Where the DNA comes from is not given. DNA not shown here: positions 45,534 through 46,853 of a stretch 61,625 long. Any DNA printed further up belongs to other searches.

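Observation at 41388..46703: Two-gene NLR-like module: STAND NTPase (novel N-domain + NB-ARC + TPR) with a downstream repeat/FN3-like partner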

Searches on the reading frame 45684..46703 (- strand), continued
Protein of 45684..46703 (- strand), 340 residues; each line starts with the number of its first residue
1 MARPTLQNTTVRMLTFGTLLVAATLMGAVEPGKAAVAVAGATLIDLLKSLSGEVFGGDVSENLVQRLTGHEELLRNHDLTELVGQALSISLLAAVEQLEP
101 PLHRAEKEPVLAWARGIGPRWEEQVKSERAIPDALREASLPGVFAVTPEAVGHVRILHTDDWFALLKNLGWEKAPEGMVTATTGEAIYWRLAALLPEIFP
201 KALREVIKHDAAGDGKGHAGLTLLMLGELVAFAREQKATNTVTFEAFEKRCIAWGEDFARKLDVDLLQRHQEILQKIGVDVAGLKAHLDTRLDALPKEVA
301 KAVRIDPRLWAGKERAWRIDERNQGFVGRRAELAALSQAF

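Call 71: search_protein_families(library=pfam, proteins=[L017:8001-11297:+, L024:8001-12671:+, L029:7998-12107:+, L033:7995-11090:+, L039:7941-9605:+, L043:7983-9653:+, L034:7980-9815:+, L036:8004-9947:+, L056:7989-10712:+, L062:7968-9644:+], max_evalue=0.001)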
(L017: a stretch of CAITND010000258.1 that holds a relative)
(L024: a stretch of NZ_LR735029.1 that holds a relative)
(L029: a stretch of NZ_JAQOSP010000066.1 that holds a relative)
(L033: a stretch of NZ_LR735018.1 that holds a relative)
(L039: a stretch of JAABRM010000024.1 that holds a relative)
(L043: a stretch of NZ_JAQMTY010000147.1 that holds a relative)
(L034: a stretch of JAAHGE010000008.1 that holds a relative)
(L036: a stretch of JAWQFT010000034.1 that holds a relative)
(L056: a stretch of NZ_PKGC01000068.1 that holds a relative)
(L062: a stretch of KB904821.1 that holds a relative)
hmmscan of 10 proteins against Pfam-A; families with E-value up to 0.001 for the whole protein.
L017:8001-11297:+ (1098 aa): 28 families (the best 25 are shown)
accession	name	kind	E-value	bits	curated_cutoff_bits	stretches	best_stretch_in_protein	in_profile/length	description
PF13424.12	TPR_12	-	6.4e-79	260.6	30.1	5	882-954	2-76/77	Tetratricopeptide repeat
PF00515.34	TPR_1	-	8.6e-51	168.2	27.8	5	923-955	1-33/34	Tetratricopeptide repeat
PF13374.12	TPR_10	-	1.2e-45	152.7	27.5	5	842-875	1-34/42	Tetratricopeptide repeat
PF13176.12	TPR_7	-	7.3e-42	138.3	27.9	5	845-879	1-35/36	Tetratricopeptide repeat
PF13181.12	TPR_8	-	1.1e-40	134.8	25.7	4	924-955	2-33/34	Tetratricopeptide repeat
PF07719.23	TPR_2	-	5.4e-32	107.7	27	2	883-913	1-31/34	Tetratricopeptide repeat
PF13414.12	TPR_11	-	7.8e-19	67.5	26.8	1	890-913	1-24/42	TPR repeat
PF24885.1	TPR_NPHP3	-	8.3e-18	65.1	100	2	761-875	96-215/239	Nephrocystin-3 TPR domain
PF13428.12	TPR_14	-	3e-17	61.8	23.5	0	929-955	7-33/44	Tetratricopeptide repeat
PF13432.12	TPR_16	-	1.4e-13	51.4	32.7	1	889-954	3-62/65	Tetratricopeptide repeat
PF00931.28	NB-ARC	-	1.7e-13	50.8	23.5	1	359-551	4-206/248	NB-ARC domain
PF13431.12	TPR_17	-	6.1e-12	45.3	24.4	0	843-863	13-33/34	Tetratricopeptide repeat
PF13174.12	TPR_6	-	6.4e-12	45.7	26.3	0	928-954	5-31/33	Tetratricopeptide repeat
PF14559.12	TPR_19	-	2.7e-11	44.1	25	0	857-913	5-55/68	Tetratricopeptide repeat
PF10516.15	SHNi-TPR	-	3.9e-10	39.5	21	0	898-917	16-35/38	SHNi-TPR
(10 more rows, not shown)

L024:8001-12671:+ (1556 aa): 35 families (the best 25 are shown)
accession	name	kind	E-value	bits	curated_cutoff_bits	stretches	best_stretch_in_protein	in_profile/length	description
PF13424.12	TPR_12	-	8.6e-152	494.1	30.1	8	920-992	3-77/77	Tetratricopeptide repeat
PF00515.34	TPR_1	-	1.4e-130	420.8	27.8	15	880-910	1-31/34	Tetratricopeptide repeat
PF13374.12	TPR_10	-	4.9e-117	379.5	27.5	14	1160-1193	2-35/42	Tetratricopeptide repeat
PF13176.12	TPR_7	-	6.4e-115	366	27.9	14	962-996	1-35/36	Tetratricopeptide repeat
PF13181.12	TPR_8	-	8.7e-101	322.1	25.7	13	920-951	1-32/34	Tetratricopeptide repeat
PF07719.23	TPR_2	-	6.1e-78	251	27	9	920-949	1-30/34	Tetratricopeptide repeat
PF13432.12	TPR_16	-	9.3e-46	154.3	32.7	5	925-989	2-60/65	Tetratricopeptide repeat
PF13431.12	TPR_17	-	6.6e-39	129.4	24.4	0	920-940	13-33/34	Tetratricopeptide repeat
PF13174.12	TPR_6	-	1.6e-38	129.2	26.3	0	1001-1025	1-25/33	Tetratricopeptide repeat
PF13428.12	TPR_14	-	2.9e-38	126.8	23.5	0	962-988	3-29/44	Tetratricopeptide repeat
PF13414.12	TPR_11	-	1.6e-36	124.2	26.8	0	887-910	1-24/42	TPR repeat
PF24885.1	TPR_NPHP3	-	2.5e-33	115.9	100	2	1125-1232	104-215/239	Nephrocystin-3 TPR domain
PF10516.15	SHNi-TPR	-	8.9e-32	108.8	21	0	1015-1035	16-36/38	SHNi-TPR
PF14559.12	TPR_19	-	1.2e-29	102.8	25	0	934-985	5-50/68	Tetratricopeptide repeat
PF10579.15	Rapsyn_N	-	2.8e-27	95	23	0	915-954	38-77/80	Rapsyn N-terminal myristoylation and linker region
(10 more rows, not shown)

L029:7998-12107:+ (1369 aa): 38 families (the best 25 are shown)
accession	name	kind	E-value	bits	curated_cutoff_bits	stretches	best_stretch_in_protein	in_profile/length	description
PF13424.12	TPR_12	-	8.6e-123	401.2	30.1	9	1075-1148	2-77/77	Tetratricopeptide repeat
PF00515.34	TPR_1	-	1.7e-80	262.3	27.8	8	769-798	2-31/34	Tetratricopeptide repeat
PF13374.12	TPR_10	-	2.9e-70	230.9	27.5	7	847-881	1-35/42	Tetratricopeptide repeat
PF13176.12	TPR_7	-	2.4e-62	202.2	27.9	6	770-804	1-35/36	Tetratricopeptide repeat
PF07719.23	TPR_2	-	4.2e-61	198.5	27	5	769-797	2-30/34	Tetratricopeptide repeat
PF13181.12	TPR_8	-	1.8e-60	196.4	25.7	8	769-799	2-32/34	Tetratricopeptide repeat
PF17874.7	TPR_MalT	-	1.4e-31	110.5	45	3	1039-1187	43-191/336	MalT-like TPR region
PF13428.12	TPR_14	-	1.1e-30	103.4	23.5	0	852-876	5-29/44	Tetratricopeptide repeat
PF13432.12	TPR_16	-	5.6e-30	103.8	32.7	2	1042-1107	3-62/65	Tetratricopeptide repeat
PF24885.1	TPR_NPHP3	-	1.2e-29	103.8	100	3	854-958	105-213/239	Nephrocystin-3 TPR domain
PF14938.12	SNAP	-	4.1e-28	99.1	25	4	777-876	44-143/282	Soluble NSF attachment protein, SNAP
PF13174.12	TPR_6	-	1.2e-23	82.5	26.3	0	1037-1066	1-30/33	Tetratricopeptide repeat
PF14559.12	TPR_19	-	1.9e-23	83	25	1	1088-1148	3-57/68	Tetratricopeptide repeat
PF13414.12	TPR_11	-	1.1e-21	76.6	26.8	3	855-878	1-24/42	TPR repeat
PF04212.24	MIT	-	1.3e-16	60.9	30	0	1048-1071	16-39/66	MIT (microtubule interacting and transport) domain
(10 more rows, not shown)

L033:7995-11090:+ (1031 aa): 3 families
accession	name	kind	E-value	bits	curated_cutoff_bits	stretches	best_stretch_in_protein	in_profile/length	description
PF05729.18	NACHT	-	1.7e-08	34.9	26.7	1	399-560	4-161/167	NACHT domain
PF24883.2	NPHP3_N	-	5.7e-05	23.8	24.8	0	455-528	94-164/164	Nephrocystin 3, N-terminal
PF20667.3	Sec10_N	-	0.00038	21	27.4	1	235-321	12-94/118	Exocyst complex component Sec10, N-terminal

L039:7941-9605:+ (554 aa): 2 families
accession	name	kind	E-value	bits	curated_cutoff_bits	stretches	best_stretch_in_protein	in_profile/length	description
PF05729.18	NACHT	-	1.2e-12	48.4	26.7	1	407-552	1-166/167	NACHT domain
PF13401.12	AAA_22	-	0.00027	21.7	27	0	407-461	6-57/130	AAA domain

L043:7983-9653:+ (556 aa): 5 families
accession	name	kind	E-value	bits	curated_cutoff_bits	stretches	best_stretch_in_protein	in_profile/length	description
PF05729.18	NACHT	-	4.5e-16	59.6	26.7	1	408-554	1-166/167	NACHT domain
PF24883.2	NPHP3_N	-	7.1e-05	23.5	24.8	0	396-433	11-48/164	Nephrocystin 3, N-terminal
PF25199.1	nSTAND_NTPase5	-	0.00012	22.3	34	1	400-526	34-142/145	Novel STAND NTPase 5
PF13401.12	AAA_22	-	0.00037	21.3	27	0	408-434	6-32/130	AAA domain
PF20720.3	nSTAND3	-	0.00051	20.2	27.2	0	409-527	19-121/155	Novel STAND NTPase 3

L034:7980-9815:+ (611 aa): 3 families
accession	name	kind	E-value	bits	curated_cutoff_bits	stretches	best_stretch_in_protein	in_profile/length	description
PF05729.18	NACHT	-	8.4e-08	32.7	26.7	1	410-570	4-160/167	NACHT domain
PF24883.2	NPHP3_N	-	7.9e-05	23.3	24.8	0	481-537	110-164/164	Nephrocystin 3, N-terminal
PF13191.12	AAA_16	-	0.00015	22.8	32.6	0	396-510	12-147/167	AAA ATPase domain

L036:8004-9947:+ (647 aa): 3 families
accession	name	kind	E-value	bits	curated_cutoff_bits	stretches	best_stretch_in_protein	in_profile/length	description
PF05729.18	NACHT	-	4.7e-09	36.7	26.7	1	409-570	4-161/167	NACHT domain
PF24883.2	NPHP3_N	-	1e-05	26.2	24.8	1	490-538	118-164/164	Nephrocystin 3, N-terminal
PF13086.12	AAA_11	-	0.00044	20.5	27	0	407-441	19-52/257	AAA domain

L056:7989-10712:+ (907 aa): 2 families
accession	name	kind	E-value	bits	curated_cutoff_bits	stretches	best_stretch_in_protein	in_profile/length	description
PF05729.18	NACHT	-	1.6e-08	35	26.7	1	410-570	4-160/167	NACHT domain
PF24883.2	NPHP3_N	-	6.7e-05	23.6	24.8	0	462-539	90-164/164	Nephrocystin 3, N-terminal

L062:7968-9644:+ (558 aa): 3 families
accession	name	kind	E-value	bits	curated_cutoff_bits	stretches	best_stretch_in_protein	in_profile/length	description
PF05729.18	NACHT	-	5e-12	46.4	26.7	1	411-556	1-166/167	NACHT domain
PF13401.12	AAA_22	-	5.4e-05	24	27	0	411-472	6-64/130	AAA domain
PF04513.17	Baculo_PEP_C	-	0.00064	20.2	38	0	227-307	3-86/140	Baculovirus polyhedron envelope protein, PEP, C terminus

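Call 83: search_protein_families(library=pfam, alignment_id=A8, max_evalue=0.00001)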
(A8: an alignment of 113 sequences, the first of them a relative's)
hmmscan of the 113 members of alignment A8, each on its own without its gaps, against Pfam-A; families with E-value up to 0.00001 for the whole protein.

A. member 1, L017:5738-6799:- (353 aa): 3 families
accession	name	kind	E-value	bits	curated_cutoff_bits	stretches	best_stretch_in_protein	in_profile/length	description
PF00793.26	DAHP_synth_1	-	4.5e-85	285.2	25.5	1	94-338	9-267/270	DAHP synthetase I family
PF18152.6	DAHP_snth_FXD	-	1.1e-15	57.6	27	1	1-69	1-67/67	DAHP synthase ferredoxin-like domain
PF03102.20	NeuB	-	8.3e-09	35.7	22.1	1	162-345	65-239/241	NeuB family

B. families by the number of members that match (of 113 scanned): 144 families (the first 25 are shown)
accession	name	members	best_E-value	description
PF01850.27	PIN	6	5.1e-20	PIN domain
PF05685.18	Uma2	4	2.9e-36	Putative restriction endonuclease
PF13646.12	HEAT_2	3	2.4e-117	HEAT repeats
PF00793.26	DAHP_synth_1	3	4.5e-85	DAHP synthetase I family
PF13424.12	TPR_12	3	2.7e-69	Tetratricopeptide repeat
PF11947.13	DUF3464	3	6.1e-51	Photosynthesis affected mutant 68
PF00515.34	TPR_1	3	1.8e-50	Tetratricopeptide repeat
PF13374.12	TPR_10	3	5.1e-49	Tetratricopeptide repeat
PF13176.12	TPR_7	3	4e-46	Tetratricopeptide repeat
PF00805.28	Pentapeptide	3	2.7e-41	Pentapeptide repeats (8 copies)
PF13181.12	TPR_8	3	3e-38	Tetratricopeptide repeat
PF00005.33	ABC_tran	3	4e-35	ABC transporter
PF07719.23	TPR_2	3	1.5e-30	Tetratricopeptide repeat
PF22724.1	NCAB1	3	2.6e-28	NACHT C-terminal Alpha/Beta 1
PF13599.13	Pentapeptide_4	3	2.3e-18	Pentapeptide repeat region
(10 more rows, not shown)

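Call 84: search_protein_families(library=padloc, alignment_id=A8, max_evalue=0.00001)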
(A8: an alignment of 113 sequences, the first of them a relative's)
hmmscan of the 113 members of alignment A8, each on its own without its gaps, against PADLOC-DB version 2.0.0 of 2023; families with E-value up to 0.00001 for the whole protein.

A. member 1, L017:5738-6799:- (353 aa): 0 families

B. families by the number of members that match (of 113 scanned): 145 families (the first 25 are shown)
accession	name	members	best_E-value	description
PDLC04140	mad8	5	6.6e-13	mads_8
PDLC04833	PDC-S03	4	2.1e-73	-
PDLC04832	PDC-S03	4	4.7e-22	-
PDLC01169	TPR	3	6e-68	TPR repeats containing protein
PDLC04135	mad3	3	7.7e-33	mads_3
PDLC04834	PDC-S03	3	3.6e-12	-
PDLC04906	PDC-S09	2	3.3e-32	-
PDLC04904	PDC-S09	2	3.6e-27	-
PDLC04902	PDC-S09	2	3.6e-24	-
PDLC04905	PDC-S09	2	2.9e-21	-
PDLC02980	AriA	2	1.9e-16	-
PDLC01171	TPR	2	7.8e-14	TPR repeats containing protein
PDLC00337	PtuB1|PtuB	2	4.2e-13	Unknown function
PDLC04903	PDC-S09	2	4.8e-11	-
PDLC00325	PtuB1|PtuB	2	2.2e-10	Unknown function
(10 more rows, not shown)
